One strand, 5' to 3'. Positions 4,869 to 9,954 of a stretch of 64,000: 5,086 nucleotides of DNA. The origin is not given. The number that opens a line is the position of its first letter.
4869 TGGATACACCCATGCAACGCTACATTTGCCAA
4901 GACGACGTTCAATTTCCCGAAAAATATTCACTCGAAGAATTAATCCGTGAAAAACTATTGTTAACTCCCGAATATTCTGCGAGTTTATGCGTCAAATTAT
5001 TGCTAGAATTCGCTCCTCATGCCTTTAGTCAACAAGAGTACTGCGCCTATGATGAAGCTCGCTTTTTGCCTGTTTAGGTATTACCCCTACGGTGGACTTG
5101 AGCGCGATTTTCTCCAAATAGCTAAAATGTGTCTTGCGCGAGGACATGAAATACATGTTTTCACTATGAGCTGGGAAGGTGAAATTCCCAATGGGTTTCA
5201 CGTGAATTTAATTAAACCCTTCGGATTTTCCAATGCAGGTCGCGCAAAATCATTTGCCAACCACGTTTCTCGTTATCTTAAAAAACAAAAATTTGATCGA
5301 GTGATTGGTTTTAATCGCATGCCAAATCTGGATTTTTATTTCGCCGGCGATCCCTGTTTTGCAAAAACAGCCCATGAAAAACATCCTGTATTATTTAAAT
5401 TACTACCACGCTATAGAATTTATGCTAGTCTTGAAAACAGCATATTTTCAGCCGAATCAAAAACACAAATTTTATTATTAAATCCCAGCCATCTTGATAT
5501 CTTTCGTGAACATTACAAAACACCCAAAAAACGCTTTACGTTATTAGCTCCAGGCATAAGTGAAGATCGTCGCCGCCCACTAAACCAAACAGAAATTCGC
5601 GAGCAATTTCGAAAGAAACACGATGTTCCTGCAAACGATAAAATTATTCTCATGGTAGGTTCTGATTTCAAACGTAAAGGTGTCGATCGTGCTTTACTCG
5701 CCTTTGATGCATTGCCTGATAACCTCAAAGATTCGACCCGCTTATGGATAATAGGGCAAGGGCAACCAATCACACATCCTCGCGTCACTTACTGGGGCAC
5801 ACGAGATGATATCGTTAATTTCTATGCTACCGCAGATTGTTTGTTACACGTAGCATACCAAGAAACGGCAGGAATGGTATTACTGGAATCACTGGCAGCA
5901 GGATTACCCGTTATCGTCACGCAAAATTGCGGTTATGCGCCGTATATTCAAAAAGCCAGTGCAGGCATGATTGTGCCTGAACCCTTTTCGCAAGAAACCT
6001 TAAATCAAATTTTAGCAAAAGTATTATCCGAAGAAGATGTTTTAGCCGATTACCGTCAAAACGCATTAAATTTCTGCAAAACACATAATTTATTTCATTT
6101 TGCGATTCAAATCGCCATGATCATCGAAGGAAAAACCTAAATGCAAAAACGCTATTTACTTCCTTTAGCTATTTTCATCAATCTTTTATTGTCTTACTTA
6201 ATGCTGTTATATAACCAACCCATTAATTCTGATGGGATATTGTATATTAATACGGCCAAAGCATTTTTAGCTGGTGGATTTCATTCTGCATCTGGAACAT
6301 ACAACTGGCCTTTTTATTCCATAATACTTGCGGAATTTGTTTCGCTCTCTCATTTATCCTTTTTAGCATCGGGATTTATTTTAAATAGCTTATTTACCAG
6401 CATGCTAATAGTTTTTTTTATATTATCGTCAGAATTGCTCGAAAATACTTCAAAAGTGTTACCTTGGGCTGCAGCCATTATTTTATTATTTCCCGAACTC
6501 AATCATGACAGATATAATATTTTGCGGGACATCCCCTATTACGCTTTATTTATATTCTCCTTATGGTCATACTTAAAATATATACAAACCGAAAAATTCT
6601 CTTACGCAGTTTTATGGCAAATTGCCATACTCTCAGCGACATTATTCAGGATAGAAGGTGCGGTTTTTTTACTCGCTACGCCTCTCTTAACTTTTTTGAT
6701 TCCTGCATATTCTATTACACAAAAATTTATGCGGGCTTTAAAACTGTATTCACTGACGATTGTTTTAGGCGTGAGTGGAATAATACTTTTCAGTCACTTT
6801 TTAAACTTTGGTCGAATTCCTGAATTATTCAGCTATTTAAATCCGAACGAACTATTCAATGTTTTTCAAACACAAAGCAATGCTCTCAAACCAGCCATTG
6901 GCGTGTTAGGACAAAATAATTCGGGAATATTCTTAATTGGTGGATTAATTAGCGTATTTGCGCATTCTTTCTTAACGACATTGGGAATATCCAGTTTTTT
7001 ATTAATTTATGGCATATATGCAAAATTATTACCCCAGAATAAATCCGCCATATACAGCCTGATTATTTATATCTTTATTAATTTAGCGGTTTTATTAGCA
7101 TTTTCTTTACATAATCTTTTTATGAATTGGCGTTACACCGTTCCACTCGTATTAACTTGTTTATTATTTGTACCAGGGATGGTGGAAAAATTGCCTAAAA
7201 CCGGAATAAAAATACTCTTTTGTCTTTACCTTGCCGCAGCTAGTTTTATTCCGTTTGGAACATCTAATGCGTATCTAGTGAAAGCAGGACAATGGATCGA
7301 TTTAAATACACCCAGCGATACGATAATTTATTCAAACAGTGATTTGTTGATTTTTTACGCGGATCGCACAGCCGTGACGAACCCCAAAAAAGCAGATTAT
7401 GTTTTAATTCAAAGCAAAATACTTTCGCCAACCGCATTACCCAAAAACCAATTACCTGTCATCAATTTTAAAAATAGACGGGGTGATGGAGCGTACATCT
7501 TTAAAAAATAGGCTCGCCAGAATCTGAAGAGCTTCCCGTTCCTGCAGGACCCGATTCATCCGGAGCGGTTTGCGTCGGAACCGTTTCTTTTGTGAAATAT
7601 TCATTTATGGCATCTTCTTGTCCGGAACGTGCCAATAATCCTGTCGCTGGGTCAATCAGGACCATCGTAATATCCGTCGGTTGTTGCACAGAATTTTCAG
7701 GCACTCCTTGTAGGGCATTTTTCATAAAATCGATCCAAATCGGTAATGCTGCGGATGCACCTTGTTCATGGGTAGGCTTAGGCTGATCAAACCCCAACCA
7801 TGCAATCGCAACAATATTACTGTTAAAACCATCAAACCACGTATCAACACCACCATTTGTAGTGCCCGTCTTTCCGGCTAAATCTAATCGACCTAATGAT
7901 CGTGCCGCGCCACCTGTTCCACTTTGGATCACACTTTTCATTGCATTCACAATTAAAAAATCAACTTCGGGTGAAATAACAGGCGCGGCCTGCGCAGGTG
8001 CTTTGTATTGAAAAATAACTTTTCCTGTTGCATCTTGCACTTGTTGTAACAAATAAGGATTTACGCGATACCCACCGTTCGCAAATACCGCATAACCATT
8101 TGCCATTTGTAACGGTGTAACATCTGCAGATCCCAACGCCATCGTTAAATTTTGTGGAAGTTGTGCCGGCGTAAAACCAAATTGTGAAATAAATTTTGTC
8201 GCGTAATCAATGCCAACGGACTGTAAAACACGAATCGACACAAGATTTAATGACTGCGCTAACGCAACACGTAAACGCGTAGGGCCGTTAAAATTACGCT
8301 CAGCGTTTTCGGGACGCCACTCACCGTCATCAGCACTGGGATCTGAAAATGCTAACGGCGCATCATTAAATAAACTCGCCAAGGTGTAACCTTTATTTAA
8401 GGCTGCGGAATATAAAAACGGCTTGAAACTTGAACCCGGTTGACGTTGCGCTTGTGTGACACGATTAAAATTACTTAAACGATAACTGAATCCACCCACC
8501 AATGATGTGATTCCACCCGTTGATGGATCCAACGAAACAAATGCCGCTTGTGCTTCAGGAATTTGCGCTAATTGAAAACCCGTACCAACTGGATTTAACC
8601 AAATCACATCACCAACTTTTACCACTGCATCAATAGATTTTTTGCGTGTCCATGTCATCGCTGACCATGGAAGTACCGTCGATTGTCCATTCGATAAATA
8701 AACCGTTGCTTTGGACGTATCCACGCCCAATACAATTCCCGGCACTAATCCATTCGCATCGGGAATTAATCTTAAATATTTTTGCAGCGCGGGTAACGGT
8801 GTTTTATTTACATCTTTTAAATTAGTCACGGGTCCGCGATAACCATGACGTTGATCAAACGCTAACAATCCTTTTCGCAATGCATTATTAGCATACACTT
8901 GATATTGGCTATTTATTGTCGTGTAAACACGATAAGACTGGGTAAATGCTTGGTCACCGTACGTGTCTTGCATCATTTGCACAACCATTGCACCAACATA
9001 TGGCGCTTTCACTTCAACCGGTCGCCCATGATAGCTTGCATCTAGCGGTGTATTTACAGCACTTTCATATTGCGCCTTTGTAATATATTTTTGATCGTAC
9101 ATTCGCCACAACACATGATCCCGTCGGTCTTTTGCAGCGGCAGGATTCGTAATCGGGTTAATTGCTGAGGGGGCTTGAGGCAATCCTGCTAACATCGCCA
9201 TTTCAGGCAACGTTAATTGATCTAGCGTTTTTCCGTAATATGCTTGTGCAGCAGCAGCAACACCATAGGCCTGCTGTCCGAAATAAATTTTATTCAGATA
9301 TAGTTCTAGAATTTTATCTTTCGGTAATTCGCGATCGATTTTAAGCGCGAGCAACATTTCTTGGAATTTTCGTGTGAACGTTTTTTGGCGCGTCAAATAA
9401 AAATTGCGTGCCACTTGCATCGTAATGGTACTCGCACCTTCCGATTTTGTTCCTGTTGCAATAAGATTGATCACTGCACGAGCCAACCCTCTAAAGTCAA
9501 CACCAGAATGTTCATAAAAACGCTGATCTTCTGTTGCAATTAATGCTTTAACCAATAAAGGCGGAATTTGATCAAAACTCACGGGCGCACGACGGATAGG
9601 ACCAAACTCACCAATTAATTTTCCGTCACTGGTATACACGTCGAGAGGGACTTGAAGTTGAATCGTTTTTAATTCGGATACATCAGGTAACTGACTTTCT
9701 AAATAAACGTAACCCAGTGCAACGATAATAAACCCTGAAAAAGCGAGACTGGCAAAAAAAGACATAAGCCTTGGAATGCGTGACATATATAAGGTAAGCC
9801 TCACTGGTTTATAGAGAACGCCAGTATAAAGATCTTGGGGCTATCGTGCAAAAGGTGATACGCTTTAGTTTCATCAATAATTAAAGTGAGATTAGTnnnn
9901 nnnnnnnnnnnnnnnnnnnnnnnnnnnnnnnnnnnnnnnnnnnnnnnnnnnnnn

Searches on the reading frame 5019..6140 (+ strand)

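Call 38: search_protein_families(library=ncbifam, proteins=[window:5019-6140:+], max_evalue=1e-8)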
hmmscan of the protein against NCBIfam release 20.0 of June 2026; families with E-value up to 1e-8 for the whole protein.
window:5019-6140:+ (373 aa): 9 families
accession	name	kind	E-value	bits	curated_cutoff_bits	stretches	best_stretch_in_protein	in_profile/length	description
TIGR04157.1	glyco_rSAM_CFB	subfamily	4.3e-18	65.5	400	1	144-336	166-372/406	TIGR04157 family glycosyltransferase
TIGR03999.1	thiol_BshA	equivalog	2.5e-12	46.4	273.7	1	195-354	187-354/375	N-acetyl-alpha-D-glucosaminyl L-malate synthase BshA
NF053787.1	GlcN_PG_synth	equivalog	3.4e-12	45.9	480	1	193-341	183-328/361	N-acetylglucosaminyl phosphatidylglycerol synthase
NF053513.1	Gtran_IagA_BgsA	equivalog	1.1e-11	44.3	460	1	189-360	143-319/333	LTA glycolipid anchor biosynthesis glycosyltransferase, IagA/BgsA family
NF049987.1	DaglGlyslTfaseDgs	equivalog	2.1e-11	43.3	500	1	189-315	140-275/332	processive diacylglycerol alpha-glucosyltransferase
NF012028.0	PRK15484.1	subfamily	8.8e-11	41.5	618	0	263-342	268-348/380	lipopolysaccharide N-acetylglucosaminyltransferase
TIGR03088.1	stp2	hypoth_equivalog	1.2e-10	41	409.05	1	166-343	155-343/374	TIGR03088 family PEP-CTERM/XrtA system glycosyltransferase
TIGR03449.1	mycothiol_MshA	equivalog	3.4e-10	39.4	462.5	0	261-356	293-387/406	D-inositol-3-phosphate glycosyltransferase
NF047684.1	TeichurnBiosyTuaC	equivalog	1.4e-09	37.4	550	1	178-348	192-364/391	teichuronic acid biosynthesis protein TuaC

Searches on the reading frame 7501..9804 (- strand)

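Call 38: search_protein_families(library=ncbifam, proteins=[window:7501-9804:-], max_evalue=1e-8)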
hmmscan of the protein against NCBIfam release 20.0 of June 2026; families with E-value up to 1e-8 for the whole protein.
window:7501-9804:- (767 aa): 15 families
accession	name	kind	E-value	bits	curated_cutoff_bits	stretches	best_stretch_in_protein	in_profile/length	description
NF008643.0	PRK11636.1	equivalog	1.3e-220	735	1263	2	32-601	26-607/850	peptidoglycan glycosyltransferase/peptidoglycan DD-transpeptidase MrcA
TIGR02074.1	PBP_1a_fam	subfamily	2.4e-181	604.2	508.75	1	71-699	1-534/535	PBP1A family penicillin-binding protein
NF051885.1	tranpepglycosPbpC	equivalog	3.3e-140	468.7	900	2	34-313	37-314/632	multimodular transpeptidase-transglycosylase PbpC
TIGR02071.1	PBP_1b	equivalog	2.2e-129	432.8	717.75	2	415-728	401-711/729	penicillin-binding protein 1B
TIGR02073.1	PBP_1c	equivalog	1.6e-102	344.4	494.2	2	71-315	32-266/728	penicillin-binding protein 1C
NF007061.0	PRK09506.1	equivalog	1.4e-100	337.4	1120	2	416-726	466-773/825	bifunctional glycosyl transferase/transpeptidase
NF011423.0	PRK14850.1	equivalog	1.6e-94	317.8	1275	2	72-319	157-408/764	penicillin-binding protein 1b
NF038276.1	strep_PBP2A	exception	4.9e-92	309.4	1100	2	22-303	47-330/716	penicillin-binding protein PBP2A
NF038272.1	strep_PBP1A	exception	9.5e-83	278.6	1075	2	14-303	12-306/658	penicillin-binding protein PBP1A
NF008414.0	PRK11240.1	equivalog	3.1e-60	204.1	1121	2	70-276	62-265/774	peptidoglycan glycosyltransferase PbpC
NF038274.1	strep_PBP1B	exception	7e-60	203.2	1225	2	55-254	64-278/745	penicillin-binding protein PBP1B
NF010008.0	PRK13481.1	equivalog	5.3e-38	130.8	270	1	74-251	82-265/269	glycosyltransferase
TIGR02070.1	mono_pep_trsgly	equivalog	3.3e-37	128.2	182.65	1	69-235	52-218/224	monofunctional biosynthetic peptidoglycan transglycosylase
TIGR03423.1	pbp2_mrdA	equivalog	4e-24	85.1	455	1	558-649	433-526/593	penicillin-binding protein 2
TIGR02214.1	spoVD_pbp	equivalog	2.4e-10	39.4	688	0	554-650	399-495/636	stage V sporulation protein D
